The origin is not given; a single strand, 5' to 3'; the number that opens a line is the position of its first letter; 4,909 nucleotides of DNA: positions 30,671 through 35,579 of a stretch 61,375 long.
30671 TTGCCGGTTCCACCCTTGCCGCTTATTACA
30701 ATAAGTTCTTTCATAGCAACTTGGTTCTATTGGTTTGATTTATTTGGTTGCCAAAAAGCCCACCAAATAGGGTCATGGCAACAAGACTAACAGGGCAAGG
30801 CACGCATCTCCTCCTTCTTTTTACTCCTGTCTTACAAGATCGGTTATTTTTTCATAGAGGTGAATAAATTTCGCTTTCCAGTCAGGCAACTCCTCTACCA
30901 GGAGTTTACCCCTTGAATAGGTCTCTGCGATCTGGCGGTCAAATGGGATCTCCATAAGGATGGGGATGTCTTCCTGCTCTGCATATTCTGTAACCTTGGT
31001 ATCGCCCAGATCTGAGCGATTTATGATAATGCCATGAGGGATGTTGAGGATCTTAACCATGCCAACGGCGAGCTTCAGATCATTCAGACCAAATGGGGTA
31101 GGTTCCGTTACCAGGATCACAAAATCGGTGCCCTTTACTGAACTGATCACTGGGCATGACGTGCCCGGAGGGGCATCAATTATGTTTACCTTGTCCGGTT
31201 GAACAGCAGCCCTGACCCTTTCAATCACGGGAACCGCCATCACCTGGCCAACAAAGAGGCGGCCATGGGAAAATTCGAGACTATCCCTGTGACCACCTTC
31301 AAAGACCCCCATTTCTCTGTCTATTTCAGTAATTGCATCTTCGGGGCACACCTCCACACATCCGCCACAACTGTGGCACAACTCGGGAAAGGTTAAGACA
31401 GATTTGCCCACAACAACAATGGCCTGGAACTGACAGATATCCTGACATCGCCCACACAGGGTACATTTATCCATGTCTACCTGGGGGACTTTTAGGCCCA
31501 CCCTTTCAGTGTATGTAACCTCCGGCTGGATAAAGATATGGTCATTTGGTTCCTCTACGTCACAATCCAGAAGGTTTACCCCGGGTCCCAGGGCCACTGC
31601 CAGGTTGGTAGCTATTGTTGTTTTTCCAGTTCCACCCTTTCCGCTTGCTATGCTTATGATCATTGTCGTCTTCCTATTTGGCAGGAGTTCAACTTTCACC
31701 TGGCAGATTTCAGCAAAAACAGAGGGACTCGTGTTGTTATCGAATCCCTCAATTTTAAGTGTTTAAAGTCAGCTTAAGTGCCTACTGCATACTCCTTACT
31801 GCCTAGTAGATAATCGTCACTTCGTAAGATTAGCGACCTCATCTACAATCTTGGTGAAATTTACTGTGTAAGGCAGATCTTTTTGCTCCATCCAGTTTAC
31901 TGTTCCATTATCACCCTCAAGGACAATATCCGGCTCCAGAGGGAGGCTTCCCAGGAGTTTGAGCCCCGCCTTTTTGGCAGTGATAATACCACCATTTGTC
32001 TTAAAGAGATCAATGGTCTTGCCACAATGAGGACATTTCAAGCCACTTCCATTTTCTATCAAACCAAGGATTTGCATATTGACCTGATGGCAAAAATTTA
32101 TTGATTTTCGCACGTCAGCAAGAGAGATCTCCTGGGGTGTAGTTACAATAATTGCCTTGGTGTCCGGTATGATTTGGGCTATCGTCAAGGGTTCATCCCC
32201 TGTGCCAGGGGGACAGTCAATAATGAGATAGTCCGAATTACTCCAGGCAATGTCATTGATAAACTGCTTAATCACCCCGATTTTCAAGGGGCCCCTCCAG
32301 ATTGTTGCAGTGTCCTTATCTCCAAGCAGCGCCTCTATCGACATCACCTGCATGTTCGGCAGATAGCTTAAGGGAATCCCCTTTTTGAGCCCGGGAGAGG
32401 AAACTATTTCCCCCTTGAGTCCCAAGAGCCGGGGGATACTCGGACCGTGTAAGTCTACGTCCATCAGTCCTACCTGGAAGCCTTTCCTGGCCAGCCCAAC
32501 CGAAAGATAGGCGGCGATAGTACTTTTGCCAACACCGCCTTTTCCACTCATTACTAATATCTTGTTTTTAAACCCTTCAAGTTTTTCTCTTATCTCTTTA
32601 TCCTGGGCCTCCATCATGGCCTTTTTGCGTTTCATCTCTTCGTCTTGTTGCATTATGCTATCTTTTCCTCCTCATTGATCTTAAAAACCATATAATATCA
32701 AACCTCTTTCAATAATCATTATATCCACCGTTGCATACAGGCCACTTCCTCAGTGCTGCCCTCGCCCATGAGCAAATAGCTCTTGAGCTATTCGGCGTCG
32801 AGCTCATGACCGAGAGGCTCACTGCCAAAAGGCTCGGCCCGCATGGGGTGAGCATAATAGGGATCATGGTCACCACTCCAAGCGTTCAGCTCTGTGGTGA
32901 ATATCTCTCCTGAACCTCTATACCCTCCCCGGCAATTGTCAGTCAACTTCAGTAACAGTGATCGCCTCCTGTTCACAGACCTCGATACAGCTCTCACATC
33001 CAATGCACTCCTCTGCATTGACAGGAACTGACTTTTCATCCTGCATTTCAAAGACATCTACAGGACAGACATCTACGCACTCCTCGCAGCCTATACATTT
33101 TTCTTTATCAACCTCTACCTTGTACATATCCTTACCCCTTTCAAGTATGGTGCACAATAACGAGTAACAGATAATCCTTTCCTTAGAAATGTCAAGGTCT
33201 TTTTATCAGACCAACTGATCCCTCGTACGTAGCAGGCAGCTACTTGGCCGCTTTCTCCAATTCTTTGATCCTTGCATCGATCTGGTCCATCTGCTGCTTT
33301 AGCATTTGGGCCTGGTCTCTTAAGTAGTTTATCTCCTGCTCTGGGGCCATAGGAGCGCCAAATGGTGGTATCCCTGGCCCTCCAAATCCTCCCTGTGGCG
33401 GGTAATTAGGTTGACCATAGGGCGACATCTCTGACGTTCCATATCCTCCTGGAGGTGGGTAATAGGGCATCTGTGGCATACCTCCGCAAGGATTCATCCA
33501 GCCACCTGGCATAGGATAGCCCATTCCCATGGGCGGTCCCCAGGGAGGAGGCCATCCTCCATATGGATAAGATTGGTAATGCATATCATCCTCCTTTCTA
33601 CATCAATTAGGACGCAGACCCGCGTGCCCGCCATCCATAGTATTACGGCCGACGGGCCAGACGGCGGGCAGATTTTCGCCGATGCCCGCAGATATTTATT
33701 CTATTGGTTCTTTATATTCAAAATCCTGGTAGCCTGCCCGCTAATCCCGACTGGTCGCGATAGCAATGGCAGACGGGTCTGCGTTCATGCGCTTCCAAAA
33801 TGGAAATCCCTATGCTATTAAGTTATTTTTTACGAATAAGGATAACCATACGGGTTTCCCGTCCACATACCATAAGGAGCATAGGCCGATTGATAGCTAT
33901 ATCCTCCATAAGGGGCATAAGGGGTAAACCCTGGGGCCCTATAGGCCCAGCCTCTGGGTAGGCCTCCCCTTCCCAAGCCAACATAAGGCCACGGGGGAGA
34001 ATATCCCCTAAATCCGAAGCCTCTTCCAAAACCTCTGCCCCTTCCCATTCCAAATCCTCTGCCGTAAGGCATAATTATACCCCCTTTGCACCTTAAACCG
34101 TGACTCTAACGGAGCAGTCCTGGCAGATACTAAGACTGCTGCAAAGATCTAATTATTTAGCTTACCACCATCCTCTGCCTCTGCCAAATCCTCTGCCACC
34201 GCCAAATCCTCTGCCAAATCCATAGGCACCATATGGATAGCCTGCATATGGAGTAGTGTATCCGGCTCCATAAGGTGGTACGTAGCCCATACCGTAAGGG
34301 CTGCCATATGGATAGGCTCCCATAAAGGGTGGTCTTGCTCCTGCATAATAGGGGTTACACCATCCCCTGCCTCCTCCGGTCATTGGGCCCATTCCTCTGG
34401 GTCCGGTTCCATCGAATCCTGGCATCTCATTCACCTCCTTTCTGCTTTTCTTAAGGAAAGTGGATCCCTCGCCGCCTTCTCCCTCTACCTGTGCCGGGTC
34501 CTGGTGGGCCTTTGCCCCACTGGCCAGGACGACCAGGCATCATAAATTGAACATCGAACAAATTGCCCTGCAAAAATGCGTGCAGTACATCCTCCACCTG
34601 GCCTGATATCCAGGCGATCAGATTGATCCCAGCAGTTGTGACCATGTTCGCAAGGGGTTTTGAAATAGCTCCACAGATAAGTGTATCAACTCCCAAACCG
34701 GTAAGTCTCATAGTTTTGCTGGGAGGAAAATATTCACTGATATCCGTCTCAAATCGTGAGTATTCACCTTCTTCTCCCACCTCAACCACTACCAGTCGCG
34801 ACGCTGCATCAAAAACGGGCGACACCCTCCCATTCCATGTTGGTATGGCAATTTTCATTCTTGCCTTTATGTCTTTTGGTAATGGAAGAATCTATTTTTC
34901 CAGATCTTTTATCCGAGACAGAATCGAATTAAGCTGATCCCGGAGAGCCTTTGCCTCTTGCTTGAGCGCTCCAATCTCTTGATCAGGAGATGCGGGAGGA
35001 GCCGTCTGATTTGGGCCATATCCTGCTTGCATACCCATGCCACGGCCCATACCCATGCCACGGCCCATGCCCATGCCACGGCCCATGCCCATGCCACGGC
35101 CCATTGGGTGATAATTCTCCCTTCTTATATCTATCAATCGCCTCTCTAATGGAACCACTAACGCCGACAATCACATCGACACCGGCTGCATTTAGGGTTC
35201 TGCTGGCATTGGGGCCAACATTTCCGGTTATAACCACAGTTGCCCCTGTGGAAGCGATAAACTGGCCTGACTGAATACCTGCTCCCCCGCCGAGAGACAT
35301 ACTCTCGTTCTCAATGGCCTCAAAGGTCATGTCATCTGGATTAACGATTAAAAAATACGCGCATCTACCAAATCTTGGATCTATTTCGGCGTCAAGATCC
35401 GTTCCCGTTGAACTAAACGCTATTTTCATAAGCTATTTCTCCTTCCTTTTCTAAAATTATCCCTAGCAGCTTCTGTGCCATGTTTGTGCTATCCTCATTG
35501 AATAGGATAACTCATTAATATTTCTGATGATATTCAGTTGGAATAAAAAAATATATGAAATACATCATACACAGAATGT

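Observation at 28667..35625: Sigma-54-driven operon combining NifX-like carriers, ferredoxin-inserted MinD ATPases, Mrp/NBP35, ferredoxin and disordered mini-proteins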

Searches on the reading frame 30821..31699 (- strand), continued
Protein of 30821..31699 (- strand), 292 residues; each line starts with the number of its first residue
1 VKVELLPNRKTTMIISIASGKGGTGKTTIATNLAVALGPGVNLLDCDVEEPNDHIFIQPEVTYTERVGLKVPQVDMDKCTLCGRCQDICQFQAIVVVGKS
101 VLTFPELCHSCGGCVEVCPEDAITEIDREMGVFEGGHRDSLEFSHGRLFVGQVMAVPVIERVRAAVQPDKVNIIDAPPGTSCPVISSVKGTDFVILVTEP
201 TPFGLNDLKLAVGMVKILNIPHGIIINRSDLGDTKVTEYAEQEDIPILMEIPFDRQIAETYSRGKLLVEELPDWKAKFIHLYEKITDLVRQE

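Call 68: search_protein_families(library=ncbifam, max_evalue=0.001, proteins=[window:30821-31663:-])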
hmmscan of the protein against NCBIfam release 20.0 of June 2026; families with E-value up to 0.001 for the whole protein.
window:30821-31663:- (280 aa): 59 families (the best 25 are shown)
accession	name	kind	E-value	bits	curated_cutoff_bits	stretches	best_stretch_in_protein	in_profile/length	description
TIGR01969.1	minD_arch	subfamily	7.8e-18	64.6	201.75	2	1-42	1-45/251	cell division ATPase MinD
NF041546.1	ParA_partition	equivalog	3.2e-14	53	180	2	2-36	1-38/203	ParA family partition ATPase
NF041136.1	MrpORP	equivalog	3.8e-14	52.8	450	2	161-274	119-245/365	iron-sulfur cluster carrier protein MrpORP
NF038196.1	ferrodoxin_EFR1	subfamily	7.7e-10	39.2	75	1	61-112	181-230/242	EFR1 family ferrodoxin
NF041891.1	hdrA_Methbact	equivalog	8.8e-10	37.4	1300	1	58-112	565-619/762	ferredoxin:CoB-CoM heterodisulfide reductase subunit HdrA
TIGR02700.1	flavo_MJ0208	hypoth_equivalog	2.3e-09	36.9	251.35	1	54-118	136-202/234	dihydromethanopterin reductase (acceptor)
TIGR01971.1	NuoI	subfamily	3.8e-09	36.2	113.05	1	34-84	50-100/121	NADH-quinone oxidoreductase, chain I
NF040770.1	hetero_SS_HdrA2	exception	5.6e-09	34.7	1100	1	60-112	572-624/777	CoB-CoM heterodisulfide reductase HdrA2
NF043069.1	T4HPD_activ_SAM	equivalog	2.4e-08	33.7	425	1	62-119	48-105/299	trans-4-hydroxy-L-proline dehydratase activase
TIGR01968.1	minD_bact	equivalog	2.4e-08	33.6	212.9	1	2-37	3-41/261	septum site-determining protein MinD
NF005504.0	PRK07118.1-3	equivalog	3.7e-08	33.1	437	1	66-115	220-269/293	Fe-S cluster domain-containing protein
NF043039.1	HgcAB_like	equivalog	4.1e-07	29.9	285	1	52-111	288-349/350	HgcAB-like fusion protein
TIGR04105.1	FeFe_hydrog_B1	subfamily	4.9e-07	28.8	450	2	66-116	112-164/462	monomeric [FeFe] hydrogenase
TIGR02016.1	BchX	equivalog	5.6e-07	29.1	331.2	1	211-274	186-249/296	chlorophyllide a reductase iron protein subunit X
NF040864.1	HgcB_ferredoxin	equivalog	5.8e-07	29.3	99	1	61-112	10-62/93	mercury methylation ferredoxin HgcB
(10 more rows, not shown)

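Call 74: search_solved_structures(query=window:30821-31663:-, max_evalue=0.001)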
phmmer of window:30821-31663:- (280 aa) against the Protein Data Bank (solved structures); distinct sequences matched with E-value up to 0.001: 29.
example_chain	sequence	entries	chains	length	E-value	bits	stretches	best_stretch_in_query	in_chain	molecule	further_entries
9sw6_G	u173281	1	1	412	1.3e-13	54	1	61-135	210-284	Polyferredoxin protein MvhB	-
1ion_A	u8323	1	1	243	2.1e-11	46.7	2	2-29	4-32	PROBABLE CELL DIVISION INHIBITOR MIND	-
1g3q_A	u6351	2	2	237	2.8e-11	46.3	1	2-31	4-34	CELL DIVISION INHIBITOR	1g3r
7np8_A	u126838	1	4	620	1.3e-10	44.1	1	45-125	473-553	Coenzyme F420-dependent sulfite reductase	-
7npa_A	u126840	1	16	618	3.9e-10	42.6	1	45-125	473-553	Coenzyme F420-dependent sulfite reductase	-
7bkb_K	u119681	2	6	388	4.8e-10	42.3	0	55-113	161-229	Formylmethanofuran dehydrogenase, subunit F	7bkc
9tn7_A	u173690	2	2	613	1.1e-09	41.1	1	54-125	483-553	Coenzyme F420 hydrogenase/dehydrogenase beta subunit domain protein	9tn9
5t5i_F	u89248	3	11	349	2.3e-08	36.7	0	53-118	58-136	Tungsten formylmethanofuran dehydrogenase subunit fwdF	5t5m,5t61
9eri_B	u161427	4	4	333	3.3e-08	36.2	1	67-119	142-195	Na(+)-translocating ferredoxin:NAD(+) oxidoreductase complex subunit B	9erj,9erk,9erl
5t5i_G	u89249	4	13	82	4.7e-08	35.7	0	90-113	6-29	Tungsten formylmethanofuran dehydrogenase subunit fwdG | Tungsten formylmethanofuran dehydrogenase, subunit G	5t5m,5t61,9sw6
3vx3_A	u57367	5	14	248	4.7e-08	35.7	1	2-48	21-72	ATPase involved in chromosome partitioning, ParA/MinD family, Mrp homolog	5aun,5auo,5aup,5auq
9sw6_H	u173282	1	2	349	1.5e-07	34.1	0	61-118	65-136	Tungsten formylmethanofuran dehydrogenase, subunit F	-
1hyq_A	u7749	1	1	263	1.5e-07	34.1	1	3-45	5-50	CELL DIVISION INHIBITOR (MIND-1)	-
9sfi_T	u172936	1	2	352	2.6e-07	33.3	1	60-112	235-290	4Fe-4S ferredoxin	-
6fah_A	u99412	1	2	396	3.6e-07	32.8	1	63-116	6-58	Caffeyl-CoA reductase-Etf complex subunit CarE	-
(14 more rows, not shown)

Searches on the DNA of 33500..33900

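Call 61: search_rna_families(source=window, start=33500, end=33900, threshold=evalue, max_evalue=1)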
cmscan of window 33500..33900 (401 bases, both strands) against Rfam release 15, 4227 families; matches with E-value up to 1: 0.
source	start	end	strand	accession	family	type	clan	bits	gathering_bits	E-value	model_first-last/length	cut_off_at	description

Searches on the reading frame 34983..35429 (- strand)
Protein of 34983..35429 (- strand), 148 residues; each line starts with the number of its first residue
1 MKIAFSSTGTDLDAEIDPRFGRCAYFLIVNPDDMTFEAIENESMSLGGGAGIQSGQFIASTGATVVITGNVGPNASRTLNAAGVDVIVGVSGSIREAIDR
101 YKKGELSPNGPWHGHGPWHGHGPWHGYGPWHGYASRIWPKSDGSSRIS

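Call 4: search_protein_families(library=pfam, max_evalue=0.01, proteins=[window:34983-35429:-])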
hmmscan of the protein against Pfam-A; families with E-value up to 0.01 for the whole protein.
window:34983-35429:- (148 aa): 1 family
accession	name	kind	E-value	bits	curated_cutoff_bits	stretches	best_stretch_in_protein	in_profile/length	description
PF02579.22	Nitro_FeMo-Co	-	6.1e-24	84.6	26.3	1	13-103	2-94/94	Dinitrogenase iron-molybdenum cofactor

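Call 18: search_solved_structures(query=window:34983-35429:-, max_evalue=0.01)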
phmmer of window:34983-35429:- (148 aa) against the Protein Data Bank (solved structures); distinct sequences matched with E-value up to 0.01: 6.
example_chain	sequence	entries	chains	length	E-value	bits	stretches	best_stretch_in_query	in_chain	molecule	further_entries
1eo1_A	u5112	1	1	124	1.1e-19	74.2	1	1-116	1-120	HYPOTHETICAL PROTEIN MTH1175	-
2wfb_A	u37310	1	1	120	1.5e-19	73.8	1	2-106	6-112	PUTATIVE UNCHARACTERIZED PROTEIN ORP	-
1rdu_A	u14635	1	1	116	2.5e-15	60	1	2-107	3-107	conserved hypothetical protein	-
1t3v_A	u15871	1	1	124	5.2e-09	39.5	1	11-116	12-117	conserved hypothetical protein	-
1o13_A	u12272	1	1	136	7.1e-09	39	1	11-116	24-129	probable NifB protein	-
2yx6_A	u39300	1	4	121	2.5e-07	34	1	12-112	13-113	Hypothetical protein PH0822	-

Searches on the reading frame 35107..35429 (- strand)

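Call 68: search_protein_families(library=ncbifam, max_evalue=0.001, proteins=[window:35107-35429:-])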
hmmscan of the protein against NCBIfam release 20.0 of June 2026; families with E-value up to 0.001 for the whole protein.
window:35107-35429:- (107 aa): 1 family
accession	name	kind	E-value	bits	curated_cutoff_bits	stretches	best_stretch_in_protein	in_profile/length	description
NF041136.1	MrpORP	equivalog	7e-09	35.4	450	1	14-105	274-364/365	iron-sulfur cluster carrier protein MrpORP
